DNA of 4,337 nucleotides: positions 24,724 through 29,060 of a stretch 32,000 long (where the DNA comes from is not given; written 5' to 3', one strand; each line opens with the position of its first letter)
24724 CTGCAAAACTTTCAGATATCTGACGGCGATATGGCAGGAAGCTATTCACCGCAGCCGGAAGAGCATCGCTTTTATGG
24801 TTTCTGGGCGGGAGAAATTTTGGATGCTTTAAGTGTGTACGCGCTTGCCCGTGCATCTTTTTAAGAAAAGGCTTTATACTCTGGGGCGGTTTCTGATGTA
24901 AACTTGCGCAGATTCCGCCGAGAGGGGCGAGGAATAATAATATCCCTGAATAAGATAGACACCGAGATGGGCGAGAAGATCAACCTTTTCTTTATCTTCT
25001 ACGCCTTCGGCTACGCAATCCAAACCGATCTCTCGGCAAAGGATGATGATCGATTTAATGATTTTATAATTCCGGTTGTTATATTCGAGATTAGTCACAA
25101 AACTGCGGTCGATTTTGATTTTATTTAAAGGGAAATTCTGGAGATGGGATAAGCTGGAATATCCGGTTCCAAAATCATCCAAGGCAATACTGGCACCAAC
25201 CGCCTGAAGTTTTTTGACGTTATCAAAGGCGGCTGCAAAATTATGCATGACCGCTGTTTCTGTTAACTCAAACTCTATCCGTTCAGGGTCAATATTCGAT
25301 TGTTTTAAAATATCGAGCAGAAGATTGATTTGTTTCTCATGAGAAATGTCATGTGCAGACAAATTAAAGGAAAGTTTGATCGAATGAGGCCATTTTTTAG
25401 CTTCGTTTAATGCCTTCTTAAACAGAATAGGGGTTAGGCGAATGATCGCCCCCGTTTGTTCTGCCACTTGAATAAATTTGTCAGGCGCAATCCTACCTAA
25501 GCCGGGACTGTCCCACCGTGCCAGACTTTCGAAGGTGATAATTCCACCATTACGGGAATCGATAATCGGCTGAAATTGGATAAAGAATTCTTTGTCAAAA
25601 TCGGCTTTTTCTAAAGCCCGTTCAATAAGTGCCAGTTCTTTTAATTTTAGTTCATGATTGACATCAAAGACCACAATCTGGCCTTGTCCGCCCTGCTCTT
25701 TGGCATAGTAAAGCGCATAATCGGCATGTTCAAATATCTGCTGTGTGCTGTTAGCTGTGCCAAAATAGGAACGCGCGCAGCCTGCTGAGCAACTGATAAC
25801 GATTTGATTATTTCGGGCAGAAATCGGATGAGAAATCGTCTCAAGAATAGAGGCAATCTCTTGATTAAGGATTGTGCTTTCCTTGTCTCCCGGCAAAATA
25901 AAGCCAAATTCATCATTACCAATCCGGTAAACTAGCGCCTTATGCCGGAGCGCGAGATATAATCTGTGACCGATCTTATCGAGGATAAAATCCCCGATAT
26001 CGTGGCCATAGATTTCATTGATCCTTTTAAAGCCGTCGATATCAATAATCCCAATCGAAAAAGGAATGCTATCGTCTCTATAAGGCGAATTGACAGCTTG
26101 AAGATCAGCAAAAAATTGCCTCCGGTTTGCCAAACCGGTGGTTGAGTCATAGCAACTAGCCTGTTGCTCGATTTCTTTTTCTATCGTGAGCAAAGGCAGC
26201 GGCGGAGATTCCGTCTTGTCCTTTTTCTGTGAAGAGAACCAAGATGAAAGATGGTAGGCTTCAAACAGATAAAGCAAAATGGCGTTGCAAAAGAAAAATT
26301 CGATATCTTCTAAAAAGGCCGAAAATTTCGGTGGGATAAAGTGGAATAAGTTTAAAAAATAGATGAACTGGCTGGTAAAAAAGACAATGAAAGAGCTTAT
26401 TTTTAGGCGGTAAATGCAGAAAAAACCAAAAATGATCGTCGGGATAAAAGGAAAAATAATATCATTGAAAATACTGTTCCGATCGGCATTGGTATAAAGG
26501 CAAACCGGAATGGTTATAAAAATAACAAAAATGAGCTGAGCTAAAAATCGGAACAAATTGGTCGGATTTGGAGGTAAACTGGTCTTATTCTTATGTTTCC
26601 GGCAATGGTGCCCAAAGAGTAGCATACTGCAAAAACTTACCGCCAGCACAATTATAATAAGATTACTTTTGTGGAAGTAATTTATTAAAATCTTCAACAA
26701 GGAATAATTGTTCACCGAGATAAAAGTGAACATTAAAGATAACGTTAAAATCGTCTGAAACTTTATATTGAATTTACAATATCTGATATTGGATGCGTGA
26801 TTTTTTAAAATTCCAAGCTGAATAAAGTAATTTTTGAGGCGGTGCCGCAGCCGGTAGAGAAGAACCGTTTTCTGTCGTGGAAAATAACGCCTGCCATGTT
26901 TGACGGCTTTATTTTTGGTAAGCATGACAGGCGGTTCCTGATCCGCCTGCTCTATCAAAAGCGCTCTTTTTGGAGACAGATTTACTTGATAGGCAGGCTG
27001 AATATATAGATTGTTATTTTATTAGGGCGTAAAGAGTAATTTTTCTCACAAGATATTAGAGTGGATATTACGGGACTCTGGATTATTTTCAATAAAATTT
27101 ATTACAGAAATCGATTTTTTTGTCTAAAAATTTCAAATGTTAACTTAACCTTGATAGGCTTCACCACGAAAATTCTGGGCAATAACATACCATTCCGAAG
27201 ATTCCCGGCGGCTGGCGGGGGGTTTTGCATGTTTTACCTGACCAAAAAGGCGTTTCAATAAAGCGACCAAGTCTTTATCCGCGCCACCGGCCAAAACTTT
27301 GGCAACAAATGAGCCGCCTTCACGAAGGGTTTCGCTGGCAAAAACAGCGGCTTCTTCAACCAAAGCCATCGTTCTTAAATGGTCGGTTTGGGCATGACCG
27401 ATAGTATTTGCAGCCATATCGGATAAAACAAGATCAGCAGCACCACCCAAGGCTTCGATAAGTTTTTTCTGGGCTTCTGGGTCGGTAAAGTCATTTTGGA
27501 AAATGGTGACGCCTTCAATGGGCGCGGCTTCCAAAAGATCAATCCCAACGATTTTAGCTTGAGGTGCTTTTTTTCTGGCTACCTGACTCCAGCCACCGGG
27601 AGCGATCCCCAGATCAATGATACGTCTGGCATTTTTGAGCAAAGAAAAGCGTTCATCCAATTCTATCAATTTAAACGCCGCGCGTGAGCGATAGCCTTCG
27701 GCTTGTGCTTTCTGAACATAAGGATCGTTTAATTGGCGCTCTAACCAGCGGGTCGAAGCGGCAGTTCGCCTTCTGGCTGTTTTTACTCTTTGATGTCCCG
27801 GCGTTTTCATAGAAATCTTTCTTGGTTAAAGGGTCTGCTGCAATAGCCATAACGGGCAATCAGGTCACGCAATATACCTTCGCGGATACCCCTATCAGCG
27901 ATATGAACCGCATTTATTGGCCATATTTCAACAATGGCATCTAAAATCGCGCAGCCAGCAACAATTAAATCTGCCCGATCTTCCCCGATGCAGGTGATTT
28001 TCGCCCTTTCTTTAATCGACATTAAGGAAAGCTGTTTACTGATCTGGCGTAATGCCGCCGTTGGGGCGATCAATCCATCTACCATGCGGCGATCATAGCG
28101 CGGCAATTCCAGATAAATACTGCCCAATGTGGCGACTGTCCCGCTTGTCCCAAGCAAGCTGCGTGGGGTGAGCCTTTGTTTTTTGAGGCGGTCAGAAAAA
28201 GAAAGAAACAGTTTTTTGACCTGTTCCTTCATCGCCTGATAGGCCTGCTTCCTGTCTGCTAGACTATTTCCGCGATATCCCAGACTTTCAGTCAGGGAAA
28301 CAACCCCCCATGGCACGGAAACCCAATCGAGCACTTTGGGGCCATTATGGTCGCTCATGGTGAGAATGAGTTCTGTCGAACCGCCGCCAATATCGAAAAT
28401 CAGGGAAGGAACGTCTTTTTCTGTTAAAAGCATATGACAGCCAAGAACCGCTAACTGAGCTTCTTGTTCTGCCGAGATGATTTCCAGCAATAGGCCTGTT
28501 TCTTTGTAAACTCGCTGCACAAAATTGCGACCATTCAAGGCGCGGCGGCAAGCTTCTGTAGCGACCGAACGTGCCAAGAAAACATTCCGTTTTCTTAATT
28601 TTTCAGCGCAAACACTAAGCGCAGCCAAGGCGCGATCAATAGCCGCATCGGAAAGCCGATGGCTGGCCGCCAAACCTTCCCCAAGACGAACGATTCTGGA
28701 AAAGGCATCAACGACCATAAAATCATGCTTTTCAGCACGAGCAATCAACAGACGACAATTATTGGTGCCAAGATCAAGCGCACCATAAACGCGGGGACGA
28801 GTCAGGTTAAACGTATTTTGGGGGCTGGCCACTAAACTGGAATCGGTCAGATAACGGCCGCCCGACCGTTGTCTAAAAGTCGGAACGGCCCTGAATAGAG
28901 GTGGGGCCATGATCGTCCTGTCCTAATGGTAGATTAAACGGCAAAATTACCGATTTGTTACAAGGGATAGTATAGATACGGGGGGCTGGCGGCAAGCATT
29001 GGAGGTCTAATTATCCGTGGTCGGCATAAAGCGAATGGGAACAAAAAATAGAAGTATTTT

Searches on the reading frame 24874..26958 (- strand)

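Call 45: search_protein_families(library=phrogs, proteins=[window:24874-26958:-], max_evalue=0.001)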
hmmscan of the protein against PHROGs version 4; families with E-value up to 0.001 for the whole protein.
window:24874-26958:- (694 aa): 9 families
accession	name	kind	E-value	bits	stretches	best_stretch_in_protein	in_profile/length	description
phrog_11823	-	unknown function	2e-107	361.3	1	261-692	256-688/693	-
phrog_22021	-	unknown function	5.2e-37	128.1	1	301-680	394-768/782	-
phrog_5594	-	unknown function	7.2e-32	112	1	260-434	351-519/528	-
phrog_14602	-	unknown function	4.7e-19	69.6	1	220-423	166-330/336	-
phrog_9661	-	unknown function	1.6e-18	68.1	1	264-425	112-270/274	-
phrog_8342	-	unknown function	1.8e-13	51.2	1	268-423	248-401/407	-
phrog_26035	-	unknown function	2e-10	41.2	1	267-428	297-443/446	-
phrog_34213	-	unknown function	1.2e-08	35.5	1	287-424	319-459/472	-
phrog_32988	-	unknown function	1.5e-07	32.1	1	584-678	123-214/229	-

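Call 46: search_protein_families(library=pfam, proteins=[window:24874-26958:-], max_evalue=0.001)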
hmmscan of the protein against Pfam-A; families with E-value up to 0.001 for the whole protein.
window:24874-26958:- (694 aa): 2 families
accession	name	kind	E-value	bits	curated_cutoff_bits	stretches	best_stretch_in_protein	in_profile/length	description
PF00563.25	EAL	-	1.2e-69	234.7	31.3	1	449-678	4-236/236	EAL domain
PF00990.26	GGDEF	-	3.4e-33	115.1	23.8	1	269-424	2-159/161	Diguanylate cyclase, GGDEF domain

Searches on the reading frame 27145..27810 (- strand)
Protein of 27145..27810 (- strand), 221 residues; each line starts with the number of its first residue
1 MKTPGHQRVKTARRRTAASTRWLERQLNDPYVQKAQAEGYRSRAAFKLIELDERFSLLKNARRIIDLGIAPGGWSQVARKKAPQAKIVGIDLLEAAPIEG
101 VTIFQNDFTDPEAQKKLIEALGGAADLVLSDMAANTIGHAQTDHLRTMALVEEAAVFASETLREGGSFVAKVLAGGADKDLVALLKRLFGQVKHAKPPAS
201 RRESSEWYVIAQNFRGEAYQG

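Call 46: search_protein_families(library=pfam, proteins=[window:27145-27810:-], max_evalue=0.001)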
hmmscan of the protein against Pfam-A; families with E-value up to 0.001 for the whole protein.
window:27145-27810:- (221 aa): 1 family
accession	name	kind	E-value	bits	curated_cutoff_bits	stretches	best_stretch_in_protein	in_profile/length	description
PF01728.25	FtsJ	-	2.6e-57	194.1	24.1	1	40-214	1-181/181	FtsJ-like methyltransferase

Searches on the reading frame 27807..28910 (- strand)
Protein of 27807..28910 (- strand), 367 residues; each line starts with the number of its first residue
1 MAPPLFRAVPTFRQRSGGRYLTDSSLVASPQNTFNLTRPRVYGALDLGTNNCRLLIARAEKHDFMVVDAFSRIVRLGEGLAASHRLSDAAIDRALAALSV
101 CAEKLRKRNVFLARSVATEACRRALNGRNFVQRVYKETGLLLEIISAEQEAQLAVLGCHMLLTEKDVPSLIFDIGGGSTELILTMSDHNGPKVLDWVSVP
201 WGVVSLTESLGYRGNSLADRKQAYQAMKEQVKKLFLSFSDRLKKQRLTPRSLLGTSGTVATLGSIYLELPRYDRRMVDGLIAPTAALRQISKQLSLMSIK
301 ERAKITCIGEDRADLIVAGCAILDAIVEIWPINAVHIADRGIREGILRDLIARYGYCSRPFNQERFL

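Call 46: search_protein_families(library=pfam, proteins=[window:27807-28910:-], max_evalue=0.001)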
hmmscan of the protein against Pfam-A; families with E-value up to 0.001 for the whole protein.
window:27807-28910:- (367 aa): 1 family
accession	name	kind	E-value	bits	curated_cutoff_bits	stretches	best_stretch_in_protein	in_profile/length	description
PF02541.22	Ppx-GppA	-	5.7e-52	177.4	27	1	56-351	2-282/285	Ppx/GppA phosphatase family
